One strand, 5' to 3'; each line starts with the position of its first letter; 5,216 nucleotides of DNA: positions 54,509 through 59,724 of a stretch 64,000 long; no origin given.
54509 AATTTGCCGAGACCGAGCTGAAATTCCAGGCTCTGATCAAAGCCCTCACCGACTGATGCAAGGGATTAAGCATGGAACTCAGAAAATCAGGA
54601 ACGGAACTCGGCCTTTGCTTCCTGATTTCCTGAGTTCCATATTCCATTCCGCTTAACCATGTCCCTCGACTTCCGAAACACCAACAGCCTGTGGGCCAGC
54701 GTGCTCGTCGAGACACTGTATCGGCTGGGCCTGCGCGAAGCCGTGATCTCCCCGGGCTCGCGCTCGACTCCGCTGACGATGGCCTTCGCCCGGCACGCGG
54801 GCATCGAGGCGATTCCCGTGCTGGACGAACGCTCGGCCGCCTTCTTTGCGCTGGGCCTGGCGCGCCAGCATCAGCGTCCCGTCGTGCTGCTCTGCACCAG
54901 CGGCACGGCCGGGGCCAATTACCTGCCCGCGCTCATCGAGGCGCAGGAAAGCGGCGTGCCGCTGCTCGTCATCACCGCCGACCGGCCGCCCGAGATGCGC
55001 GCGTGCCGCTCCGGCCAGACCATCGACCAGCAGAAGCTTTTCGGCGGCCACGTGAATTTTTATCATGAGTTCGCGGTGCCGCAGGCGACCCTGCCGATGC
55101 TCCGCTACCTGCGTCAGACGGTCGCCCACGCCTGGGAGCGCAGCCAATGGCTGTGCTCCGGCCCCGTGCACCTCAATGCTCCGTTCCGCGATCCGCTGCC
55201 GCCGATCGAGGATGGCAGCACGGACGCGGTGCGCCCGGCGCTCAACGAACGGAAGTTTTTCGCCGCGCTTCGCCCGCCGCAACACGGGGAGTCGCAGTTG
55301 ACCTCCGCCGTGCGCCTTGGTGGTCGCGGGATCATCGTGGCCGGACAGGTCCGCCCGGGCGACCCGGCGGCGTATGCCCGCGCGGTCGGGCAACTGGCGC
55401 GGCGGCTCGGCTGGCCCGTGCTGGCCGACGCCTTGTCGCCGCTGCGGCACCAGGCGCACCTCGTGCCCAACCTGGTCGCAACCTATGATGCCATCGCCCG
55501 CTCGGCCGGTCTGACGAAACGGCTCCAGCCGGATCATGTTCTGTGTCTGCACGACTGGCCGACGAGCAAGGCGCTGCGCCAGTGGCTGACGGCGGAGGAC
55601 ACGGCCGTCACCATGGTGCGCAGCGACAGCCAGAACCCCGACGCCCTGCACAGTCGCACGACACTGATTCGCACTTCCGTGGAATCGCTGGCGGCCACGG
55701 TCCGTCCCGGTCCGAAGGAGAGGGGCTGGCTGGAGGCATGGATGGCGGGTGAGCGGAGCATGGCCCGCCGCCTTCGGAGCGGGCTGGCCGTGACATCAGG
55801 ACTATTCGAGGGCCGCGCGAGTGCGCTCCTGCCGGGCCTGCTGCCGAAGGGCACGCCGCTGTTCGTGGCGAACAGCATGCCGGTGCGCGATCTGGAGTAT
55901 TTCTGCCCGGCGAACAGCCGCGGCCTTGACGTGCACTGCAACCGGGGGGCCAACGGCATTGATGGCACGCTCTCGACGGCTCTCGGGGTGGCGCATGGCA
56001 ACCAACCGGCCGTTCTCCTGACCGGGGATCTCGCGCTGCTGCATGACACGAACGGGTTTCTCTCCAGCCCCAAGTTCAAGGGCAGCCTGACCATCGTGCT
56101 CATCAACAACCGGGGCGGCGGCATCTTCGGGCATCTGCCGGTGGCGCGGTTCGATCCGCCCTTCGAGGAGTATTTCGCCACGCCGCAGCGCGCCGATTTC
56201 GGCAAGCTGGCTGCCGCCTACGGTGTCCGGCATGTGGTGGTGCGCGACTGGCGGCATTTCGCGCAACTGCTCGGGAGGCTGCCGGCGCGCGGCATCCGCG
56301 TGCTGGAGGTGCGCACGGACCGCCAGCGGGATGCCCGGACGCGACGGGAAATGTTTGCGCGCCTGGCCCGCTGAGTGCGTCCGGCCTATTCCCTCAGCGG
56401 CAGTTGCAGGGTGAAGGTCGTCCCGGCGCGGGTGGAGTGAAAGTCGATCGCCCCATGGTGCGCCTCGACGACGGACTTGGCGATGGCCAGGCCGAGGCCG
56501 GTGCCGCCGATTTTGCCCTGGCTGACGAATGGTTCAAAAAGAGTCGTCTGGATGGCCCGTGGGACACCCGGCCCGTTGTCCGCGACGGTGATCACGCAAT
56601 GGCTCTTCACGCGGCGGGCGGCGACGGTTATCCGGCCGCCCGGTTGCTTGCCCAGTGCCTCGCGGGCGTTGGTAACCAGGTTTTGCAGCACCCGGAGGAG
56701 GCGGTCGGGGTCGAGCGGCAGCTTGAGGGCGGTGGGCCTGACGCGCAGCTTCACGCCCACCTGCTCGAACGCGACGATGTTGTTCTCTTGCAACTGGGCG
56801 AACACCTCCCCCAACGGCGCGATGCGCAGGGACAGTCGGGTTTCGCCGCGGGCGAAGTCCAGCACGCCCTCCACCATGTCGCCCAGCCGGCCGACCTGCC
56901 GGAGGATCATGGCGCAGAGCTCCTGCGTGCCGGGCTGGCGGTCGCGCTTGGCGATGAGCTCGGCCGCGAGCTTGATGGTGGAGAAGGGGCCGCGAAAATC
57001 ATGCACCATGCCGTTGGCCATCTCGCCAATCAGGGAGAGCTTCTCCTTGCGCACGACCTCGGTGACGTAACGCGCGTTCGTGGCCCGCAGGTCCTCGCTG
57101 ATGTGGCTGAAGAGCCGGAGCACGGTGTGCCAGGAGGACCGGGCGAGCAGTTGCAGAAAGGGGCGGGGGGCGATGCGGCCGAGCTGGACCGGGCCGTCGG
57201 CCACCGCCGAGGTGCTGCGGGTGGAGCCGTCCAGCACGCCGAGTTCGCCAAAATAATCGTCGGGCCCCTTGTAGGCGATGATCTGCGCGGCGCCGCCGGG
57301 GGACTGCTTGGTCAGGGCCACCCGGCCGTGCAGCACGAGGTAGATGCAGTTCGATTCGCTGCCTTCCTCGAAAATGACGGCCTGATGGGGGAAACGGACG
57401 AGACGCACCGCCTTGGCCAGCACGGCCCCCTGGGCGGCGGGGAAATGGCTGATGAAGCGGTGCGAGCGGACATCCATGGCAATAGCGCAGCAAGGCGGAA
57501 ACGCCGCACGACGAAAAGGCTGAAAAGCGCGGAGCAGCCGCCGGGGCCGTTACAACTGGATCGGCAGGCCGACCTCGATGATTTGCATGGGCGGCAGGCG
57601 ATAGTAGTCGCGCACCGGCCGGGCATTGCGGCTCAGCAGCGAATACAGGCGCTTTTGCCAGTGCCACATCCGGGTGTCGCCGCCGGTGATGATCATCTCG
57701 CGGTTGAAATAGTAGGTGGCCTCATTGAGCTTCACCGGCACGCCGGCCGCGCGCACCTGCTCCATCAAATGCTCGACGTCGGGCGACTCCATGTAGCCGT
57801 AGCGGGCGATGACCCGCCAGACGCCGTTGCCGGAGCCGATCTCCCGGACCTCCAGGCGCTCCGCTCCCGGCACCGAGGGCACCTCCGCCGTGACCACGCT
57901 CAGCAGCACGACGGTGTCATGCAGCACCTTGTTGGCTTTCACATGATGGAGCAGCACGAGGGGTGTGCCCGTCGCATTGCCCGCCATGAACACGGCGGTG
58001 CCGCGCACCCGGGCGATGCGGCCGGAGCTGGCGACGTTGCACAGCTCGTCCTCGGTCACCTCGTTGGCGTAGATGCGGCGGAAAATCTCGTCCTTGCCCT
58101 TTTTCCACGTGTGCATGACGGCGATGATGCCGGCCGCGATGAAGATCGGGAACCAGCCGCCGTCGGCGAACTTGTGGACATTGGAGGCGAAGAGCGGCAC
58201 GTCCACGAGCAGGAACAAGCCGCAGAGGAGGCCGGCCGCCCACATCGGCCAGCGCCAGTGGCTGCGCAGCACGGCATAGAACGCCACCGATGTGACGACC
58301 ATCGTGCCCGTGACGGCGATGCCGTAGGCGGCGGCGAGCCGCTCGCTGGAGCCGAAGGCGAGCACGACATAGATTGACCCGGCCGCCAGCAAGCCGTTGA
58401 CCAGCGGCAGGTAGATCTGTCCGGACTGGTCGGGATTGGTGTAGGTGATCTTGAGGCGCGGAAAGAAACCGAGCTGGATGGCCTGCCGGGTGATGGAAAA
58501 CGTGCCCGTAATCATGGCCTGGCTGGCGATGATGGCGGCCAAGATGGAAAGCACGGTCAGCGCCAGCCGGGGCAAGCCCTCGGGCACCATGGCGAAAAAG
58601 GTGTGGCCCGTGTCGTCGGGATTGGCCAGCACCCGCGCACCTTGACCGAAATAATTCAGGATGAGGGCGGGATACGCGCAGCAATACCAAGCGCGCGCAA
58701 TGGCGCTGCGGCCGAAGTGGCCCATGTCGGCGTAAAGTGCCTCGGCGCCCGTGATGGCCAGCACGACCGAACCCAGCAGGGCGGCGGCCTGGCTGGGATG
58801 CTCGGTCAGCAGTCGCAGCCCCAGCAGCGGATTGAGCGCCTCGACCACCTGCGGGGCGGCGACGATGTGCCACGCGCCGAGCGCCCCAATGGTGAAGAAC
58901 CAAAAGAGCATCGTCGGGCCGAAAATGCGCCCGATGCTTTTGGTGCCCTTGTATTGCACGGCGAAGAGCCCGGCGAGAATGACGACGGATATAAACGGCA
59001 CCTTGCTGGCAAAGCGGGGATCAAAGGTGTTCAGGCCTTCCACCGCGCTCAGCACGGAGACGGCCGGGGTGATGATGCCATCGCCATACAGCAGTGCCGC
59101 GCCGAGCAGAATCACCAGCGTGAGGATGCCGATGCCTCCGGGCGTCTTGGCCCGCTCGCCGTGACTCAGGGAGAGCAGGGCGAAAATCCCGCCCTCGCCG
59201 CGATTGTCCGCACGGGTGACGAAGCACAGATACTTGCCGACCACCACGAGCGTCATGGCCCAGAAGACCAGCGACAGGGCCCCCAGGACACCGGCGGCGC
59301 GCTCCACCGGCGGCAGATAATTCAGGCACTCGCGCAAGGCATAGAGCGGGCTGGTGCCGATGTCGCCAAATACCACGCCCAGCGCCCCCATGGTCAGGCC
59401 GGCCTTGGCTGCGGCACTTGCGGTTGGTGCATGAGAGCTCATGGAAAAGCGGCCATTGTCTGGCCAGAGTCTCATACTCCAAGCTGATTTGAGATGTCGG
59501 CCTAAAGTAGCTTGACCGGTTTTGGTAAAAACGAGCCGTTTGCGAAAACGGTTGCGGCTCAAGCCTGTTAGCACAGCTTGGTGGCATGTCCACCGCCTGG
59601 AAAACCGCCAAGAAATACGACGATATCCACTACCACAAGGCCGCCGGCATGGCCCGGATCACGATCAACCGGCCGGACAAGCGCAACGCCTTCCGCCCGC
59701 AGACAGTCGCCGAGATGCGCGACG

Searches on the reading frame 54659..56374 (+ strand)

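Call 91: search_protein_families(library=pfam, proteins=[window:54659-56374:+], max_evalue=0.00001)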
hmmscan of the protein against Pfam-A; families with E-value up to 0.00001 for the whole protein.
window:54659-56374:+ (571 aa): 3 families
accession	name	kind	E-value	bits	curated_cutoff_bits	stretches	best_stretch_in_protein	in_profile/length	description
PF02776.23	TPP_enzyme_N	-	5e-25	88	26.8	1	13-126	4-118/119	Thiamine pyrophosphate enzyme, N-terminal TPP binding domain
PF16582.11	TPP_enzyme_M_2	-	2.1e-11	44.4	30.1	1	222-403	39-208/208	Middle domain of thiamine pyrophosphate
PF02775.26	TPP_enzyme_C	-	7.1e-10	39.3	21.9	1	437-541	33-140/151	Thiamine pyrophosphate enzyme, C-terminal TPP binding domain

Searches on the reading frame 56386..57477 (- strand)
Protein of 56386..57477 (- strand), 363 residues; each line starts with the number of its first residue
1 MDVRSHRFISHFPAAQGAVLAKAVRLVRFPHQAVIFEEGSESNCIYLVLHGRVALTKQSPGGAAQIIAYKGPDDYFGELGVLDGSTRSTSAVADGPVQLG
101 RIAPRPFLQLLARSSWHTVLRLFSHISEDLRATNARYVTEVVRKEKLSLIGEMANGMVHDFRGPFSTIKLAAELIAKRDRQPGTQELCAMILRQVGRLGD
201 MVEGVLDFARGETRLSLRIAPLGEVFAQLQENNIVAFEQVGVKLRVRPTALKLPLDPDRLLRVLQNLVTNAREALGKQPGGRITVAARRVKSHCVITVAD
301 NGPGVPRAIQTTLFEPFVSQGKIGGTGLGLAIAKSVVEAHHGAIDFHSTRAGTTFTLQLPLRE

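Call 91: search_protein_families(library=pfam, proteins=[window:56386-57477:-], max_evalue=0.00001)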
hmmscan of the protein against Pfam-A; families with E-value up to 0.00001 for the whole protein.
window:56386-57477:- (363 aa): 3 families
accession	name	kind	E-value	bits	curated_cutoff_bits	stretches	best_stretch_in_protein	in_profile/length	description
PF02518.31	HATPase_c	-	1.3e-26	93.7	26.4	1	256-362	2-110/111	Histidine kinase-, DNA gyrase B-, and HSP90-like ATPase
PF00027.35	cNMP_binding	-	5.5e-19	68.4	27.5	1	27-113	2-88/89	Cyclic nucleotide-binding domain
PF00512.31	HisKA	-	2.8e-10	40.5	26.9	1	151-213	3-65/66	His Kinase A (phospho-acceptor) domain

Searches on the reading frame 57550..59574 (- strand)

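Call 91: search_protein_families(library=pfam, proteins=[window:57550-59574:-], max_evalue=0.00001)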
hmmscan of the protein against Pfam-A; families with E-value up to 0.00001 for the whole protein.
window:57550-59574:- (674 aa): 2 families
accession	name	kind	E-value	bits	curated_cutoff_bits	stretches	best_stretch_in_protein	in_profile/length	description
PF02705.21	K_trans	-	2e-170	567.6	24.8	1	61-512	2-452/454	K+ potassium transporter integral membrane domain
PF22776.1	K_trans_C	-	1.1e-45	155.5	24.8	1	525-674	2-151/151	K+ potassium transporter C-terminal domain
